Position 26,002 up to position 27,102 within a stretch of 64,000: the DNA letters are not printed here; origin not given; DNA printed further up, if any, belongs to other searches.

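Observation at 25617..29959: Five-gene operon TetR-MFS-APH-ANT(AadA-like)-GNAT: three antibiotic-modifying enzyme folds behind an efflux pump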

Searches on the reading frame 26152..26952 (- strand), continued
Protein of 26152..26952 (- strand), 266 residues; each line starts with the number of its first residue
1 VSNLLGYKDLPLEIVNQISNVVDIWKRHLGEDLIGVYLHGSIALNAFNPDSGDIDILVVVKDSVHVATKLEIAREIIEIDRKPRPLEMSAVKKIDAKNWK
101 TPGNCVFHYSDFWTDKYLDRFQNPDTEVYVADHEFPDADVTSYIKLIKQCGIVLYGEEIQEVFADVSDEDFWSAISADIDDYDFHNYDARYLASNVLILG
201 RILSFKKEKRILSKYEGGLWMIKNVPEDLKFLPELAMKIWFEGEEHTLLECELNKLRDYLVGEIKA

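Call 49: find_related_loci(query=A3, collection=metagenome_contigs, flank=8000)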
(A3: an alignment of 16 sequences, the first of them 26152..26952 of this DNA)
Query A3 (266 aa) in metagenome_contigs; peptide patterns used: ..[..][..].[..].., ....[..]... (x = any residue, [..] = any of these).
202 stretches matched a pattern; 68 encode a relative of the query (tblastn E <= 1e-3); 67 distinct loci.
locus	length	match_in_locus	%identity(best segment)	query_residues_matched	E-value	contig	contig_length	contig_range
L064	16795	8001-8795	85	1-265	8e-151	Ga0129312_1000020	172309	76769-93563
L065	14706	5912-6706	80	1-265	7e-147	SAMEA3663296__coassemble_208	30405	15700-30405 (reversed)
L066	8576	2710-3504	72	1-265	5e-129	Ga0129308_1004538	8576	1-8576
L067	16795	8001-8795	70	1-265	5e-126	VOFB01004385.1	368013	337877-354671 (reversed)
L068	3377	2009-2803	69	1-265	3e-125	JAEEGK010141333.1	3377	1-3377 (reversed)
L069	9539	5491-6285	69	1-265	3e-121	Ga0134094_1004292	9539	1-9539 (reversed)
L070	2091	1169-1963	65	1-265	1e-127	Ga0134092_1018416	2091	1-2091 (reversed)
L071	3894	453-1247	66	1-265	3e-122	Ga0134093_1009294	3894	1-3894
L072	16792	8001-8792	66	1-264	7e-120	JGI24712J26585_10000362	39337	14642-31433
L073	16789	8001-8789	68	1-263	2e-119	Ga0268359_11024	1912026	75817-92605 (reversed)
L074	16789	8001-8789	68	1-263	2e-119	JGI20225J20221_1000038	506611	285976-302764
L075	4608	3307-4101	67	1-265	4e-120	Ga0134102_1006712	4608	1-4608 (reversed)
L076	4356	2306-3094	66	3-265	5e-120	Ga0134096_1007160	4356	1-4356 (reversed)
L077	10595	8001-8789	66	3-265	6e-119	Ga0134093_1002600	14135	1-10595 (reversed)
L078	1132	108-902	65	1-265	7e-130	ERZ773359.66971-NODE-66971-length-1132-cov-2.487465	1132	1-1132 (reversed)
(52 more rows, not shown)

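Call 64: search_dna_similar(query=window:26152-26952:-, collection=plasmids, mode=protein, max_rows=12)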
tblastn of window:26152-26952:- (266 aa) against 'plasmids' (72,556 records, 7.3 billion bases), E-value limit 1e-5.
Records with a match: 3873; places in all: 4232; records where one place covers at least 80% of the query: 3825.
Best place of each record, by identity: <60% 3873.
By first word of the organism name: Escherichia 1804; Klebsiella 968; Salmonella 400; Enterobacter 157; Enterococcus 108; Shigella 85; Citrobacter 81; Acinetobacter 42; Streptomyces 33; Providencia 24; and 42 more.
By predicted mobility (MOB-suite, as given by PLSDB): conjugative 2792; non-mobilizable 563; mobilizable 518.
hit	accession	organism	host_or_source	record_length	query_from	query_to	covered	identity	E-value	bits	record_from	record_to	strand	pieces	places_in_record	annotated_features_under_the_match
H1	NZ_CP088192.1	Enterococcus faecium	Sus scrofa domesticus,whole ...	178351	5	263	97%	24.8%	2e-8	62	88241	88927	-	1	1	ant(9): aminoglycoside nucleotidyltransferase ANT(9) | spw: ANT(9) family aminoglycoside nucleotidyltransferase Spw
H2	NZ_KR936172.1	Enterococcus faecium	swine,liver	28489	5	263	97%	24.8%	2e-8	62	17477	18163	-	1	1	ANT(9) family aminoglycoside nucleotidyltransferase Spw | spw: ANT(9) family aminoglycoside nucleotidyltransferase Spw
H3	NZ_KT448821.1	Enterococcus faecalis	Sus scrofa,anal swab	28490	5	263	97%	24.8%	2e-8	62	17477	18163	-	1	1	ANT(9) family aminoglycoside nucleotidyltransferase Spw | spw: ANT(9) family aminoglycoside nucleotidyltransferase Spw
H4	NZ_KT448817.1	Enterococcus faecalis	Sus scrofa,liver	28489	5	263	97%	24.8%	2e-8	62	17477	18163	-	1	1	ANT(9) family aminoglycoside nucleotidyltransferase Spw | spw: ANT(9) family aminoglycoside nucleotidyltransferase Spw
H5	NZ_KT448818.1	Enterococcus faecalis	Sus scrofa,nasal swab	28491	5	263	97%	24.8%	2e-8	62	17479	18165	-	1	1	ANT(9) family aminoglycoside nucleotidyltransferase Spw | spw: ANT(9) family aminoglycoside nucleotidyltransferase Spw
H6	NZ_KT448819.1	Enterococcus faecalis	Sus scrofa,liver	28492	5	263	97%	24.8%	2e-8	62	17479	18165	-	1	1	ANT(9) family aminoglycoside nucleotidyltransferase Spw | spw: ANT(9) family aminoglycoside nucleotidyltransferase Spw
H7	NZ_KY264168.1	Enterococcus faecalis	-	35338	5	263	97%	24.8%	2e-8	62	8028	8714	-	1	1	ANT(9) family aminoglycoside nucleotidyltransferase Spw | spw: ANT(9) family aminoglycoside nucleotidyltransferase Spw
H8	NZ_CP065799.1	Staphylococcus saprophyticus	pig,single cell,nasal swab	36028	5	263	97%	24.8%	2e-8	62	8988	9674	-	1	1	ANT(9) family aminoglycoside nucleotidyltransferase Spw | spw: ANT(9) family aminoglycoside nucleotidyltransferase Spw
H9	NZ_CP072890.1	Enterococcus raffinosus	stream/river surface water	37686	5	263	97%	24.8%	2e-8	62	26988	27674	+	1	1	ANT(9) family aminoglycoside nucleotidyltransferase Spw | spw: ANT(9) family aminoglycoside nucleotidyltransferase Spw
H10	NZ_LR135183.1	Enterococcus faecium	-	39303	5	263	97%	24.8%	2e-8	62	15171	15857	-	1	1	ANT(9) family aminoglycoside nucleotidyltransferase Spw | spw: ANT(9) family aminoglycoside nucleotidyltransferase Spw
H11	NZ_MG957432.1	Enterococcus faecium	Homo sapiens,feecal sample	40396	5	263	97%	24.8%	2e-8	62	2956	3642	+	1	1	ANT(9) family aminoglycoside nucleotidyltransferase Spw | spw: ANT(9) family aminoglycoside nucleotidyltransferase Spw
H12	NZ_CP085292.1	Enterococcus faecalis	beef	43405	5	263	97%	24.8%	2e-8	62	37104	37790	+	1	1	ANT(9) family aminoglycoside nucleotidyltransferase Spw | spw: ANT(9) family aminoglycoside nucleotidyltransferase Spw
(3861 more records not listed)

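Call 67: search_protein_families(library=padloc, proteins=[window:26152-26952:-], max_evalue=0.001)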
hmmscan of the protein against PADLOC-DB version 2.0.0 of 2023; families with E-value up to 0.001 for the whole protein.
window:26152-26952:- (266 aa): 1 family
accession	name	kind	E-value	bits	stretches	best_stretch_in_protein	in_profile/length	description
PDLC04903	PDC-S09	-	1.8e-07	29.4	1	21-76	14-68/108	-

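Call 70: predict_structure(alignment_id=A3)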
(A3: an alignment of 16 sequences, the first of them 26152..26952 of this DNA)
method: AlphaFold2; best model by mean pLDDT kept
length: 266 residues; sequences in the alignment: 16
mean_pLDDT: 90.4   pTM: 0.86
mean pLDDT of the five models: 90.4, 89.6, 88.3, 67.7, 64.3
residues with pLDDT >= 90: 164; 70-90: 95; 50-70: 7; < 50: 0
segments of 3 or more residues with pLDDT < 50: none
pLDDT, mean of each block of 10 residues (from residue 1): 84 97 98 96 90 94 97 97 94 91 87 93 94 87 89 97 91 84 70 87 88 87 94 92 83 90 91
secondary structure, 60 per line:
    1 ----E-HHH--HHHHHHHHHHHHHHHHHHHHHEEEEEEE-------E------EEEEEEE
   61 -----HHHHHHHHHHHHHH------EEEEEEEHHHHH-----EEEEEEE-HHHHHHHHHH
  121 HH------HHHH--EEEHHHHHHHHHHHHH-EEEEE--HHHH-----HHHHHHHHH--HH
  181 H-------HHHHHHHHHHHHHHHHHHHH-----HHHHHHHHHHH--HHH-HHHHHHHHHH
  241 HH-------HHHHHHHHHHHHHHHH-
elements in order: H12-32 E33-39 E54-60 H66-79 E86-92 H93-97 E103-109 H111-122 H129-132 E135-137 H138-150 E152-156 H159-162 H168-176 H189-208 H214-224 H231-242 H250-265
